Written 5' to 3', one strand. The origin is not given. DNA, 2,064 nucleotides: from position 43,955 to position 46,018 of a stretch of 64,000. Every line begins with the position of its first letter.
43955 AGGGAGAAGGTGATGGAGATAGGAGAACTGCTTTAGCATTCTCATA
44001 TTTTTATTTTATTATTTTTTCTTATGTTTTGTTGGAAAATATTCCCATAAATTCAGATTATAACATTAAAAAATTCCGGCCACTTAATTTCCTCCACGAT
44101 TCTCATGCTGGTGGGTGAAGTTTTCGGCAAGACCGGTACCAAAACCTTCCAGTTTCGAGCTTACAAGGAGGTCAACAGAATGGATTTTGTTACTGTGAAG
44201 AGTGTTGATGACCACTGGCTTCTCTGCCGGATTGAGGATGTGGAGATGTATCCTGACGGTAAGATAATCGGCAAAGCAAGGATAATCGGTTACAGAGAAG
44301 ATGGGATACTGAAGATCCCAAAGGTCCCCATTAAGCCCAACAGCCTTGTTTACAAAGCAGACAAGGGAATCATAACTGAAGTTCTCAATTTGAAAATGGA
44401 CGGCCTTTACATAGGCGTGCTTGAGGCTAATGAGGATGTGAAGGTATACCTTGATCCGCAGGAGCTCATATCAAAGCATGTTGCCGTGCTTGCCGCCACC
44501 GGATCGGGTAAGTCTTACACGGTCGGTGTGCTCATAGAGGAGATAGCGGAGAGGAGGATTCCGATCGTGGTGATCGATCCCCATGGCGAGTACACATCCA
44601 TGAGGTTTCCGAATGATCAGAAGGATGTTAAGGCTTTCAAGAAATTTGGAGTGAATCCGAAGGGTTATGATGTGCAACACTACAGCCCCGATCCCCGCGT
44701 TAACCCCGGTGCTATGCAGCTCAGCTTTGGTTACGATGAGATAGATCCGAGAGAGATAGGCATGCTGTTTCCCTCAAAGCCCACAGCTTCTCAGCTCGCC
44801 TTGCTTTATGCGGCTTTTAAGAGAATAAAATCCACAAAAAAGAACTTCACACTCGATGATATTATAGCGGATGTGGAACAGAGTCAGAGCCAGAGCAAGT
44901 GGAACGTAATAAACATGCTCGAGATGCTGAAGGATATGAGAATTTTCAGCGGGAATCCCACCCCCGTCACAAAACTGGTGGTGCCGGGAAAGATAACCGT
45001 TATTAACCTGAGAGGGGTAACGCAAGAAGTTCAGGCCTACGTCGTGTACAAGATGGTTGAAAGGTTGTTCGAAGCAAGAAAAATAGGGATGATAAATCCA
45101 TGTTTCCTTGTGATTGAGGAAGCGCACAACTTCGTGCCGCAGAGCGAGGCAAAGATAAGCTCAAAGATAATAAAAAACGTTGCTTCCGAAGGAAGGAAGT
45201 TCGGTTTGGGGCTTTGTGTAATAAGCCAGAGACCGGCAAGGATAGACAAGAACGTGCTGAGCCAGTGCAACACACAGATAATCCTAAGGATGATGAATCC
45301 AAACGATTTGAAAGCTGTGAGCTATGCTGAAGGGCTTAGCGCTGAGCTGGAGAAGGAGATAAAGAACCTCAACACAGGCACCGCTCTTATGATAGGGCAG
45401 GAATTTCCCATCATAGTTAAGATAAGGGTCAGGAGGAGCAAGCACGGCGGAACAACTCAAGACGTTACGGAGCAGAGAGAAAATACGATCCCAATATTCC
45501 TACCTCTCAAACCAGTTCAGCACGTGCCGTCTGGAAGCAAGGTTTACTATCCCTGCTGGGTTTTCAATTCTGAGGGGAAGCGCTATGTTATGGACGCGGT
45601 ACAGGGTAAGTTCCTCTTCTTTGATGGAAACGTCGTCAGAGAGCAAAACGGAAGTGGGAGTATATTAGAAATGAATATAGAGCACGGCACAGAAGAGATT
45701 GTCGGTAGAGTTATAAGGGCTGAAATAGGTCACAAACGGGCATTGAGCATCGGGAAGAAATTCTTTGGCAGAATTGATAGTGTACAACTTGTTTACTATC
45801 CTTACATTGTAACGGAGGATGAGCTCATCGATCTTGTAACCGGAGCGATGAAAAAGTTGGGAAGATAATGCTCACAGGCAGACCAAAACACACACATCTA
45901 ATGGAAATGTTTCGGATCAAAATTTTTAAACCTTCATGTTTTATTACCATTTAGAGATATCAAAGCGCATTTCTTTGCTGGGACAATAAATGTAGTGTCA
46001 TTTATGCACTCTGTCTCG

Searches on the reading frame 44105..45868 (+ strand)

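Call 13: search_protein_families(library=pfam, proteins=[window:44105-45868:+], max_evalue=0.01)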
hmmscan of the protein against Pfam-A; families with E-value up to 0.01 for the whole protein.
window:44105-45868:+ (587 aa): 9 families
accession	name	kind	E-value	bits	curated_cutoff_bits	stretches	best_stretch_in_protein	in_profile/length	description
PF01935.23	DUF87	-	9.7e-41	140.7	23.2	1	102-320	2-219/220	Helicase HerA, central domain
PF05872.18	HerA_C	-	1.2e-07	31.3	22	1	336-429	262-361/502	Helicase HerA-like C-terminal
PF10412.15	TrwB_AAD_bind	-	2.1e-06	27.3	20.5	1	121-175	13-66/387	Type IV secretion-system coupling protein DNA-binding domain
PF12846.13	AAA_10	-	6.8e-06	25.8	27.5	1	123-273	21-150/362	AAA-like domain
PF02534.20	T4SS-DNA_transf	-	0.00041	19.8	20.1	1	84-166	15-85/468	Type IV secretory system Conjugative DNA transfer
PF13401.12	AAA_22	-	0.0056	17.4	27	0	125-167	7-49/130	AAA domain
PF05707.18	Zot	-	0.0059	16.5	20.3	0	331-390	81-141/197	Zonular occludens toxin (Zot)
PF01580.24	FtsK_SpoIIIE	-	0.0077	16.1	24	0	110-159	27-79/221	FtsK/SpoIIIE family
PF00270.35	DEAD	-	0.0081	16.3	26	0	123-157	14-51/167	DEAD/DEAH box helicase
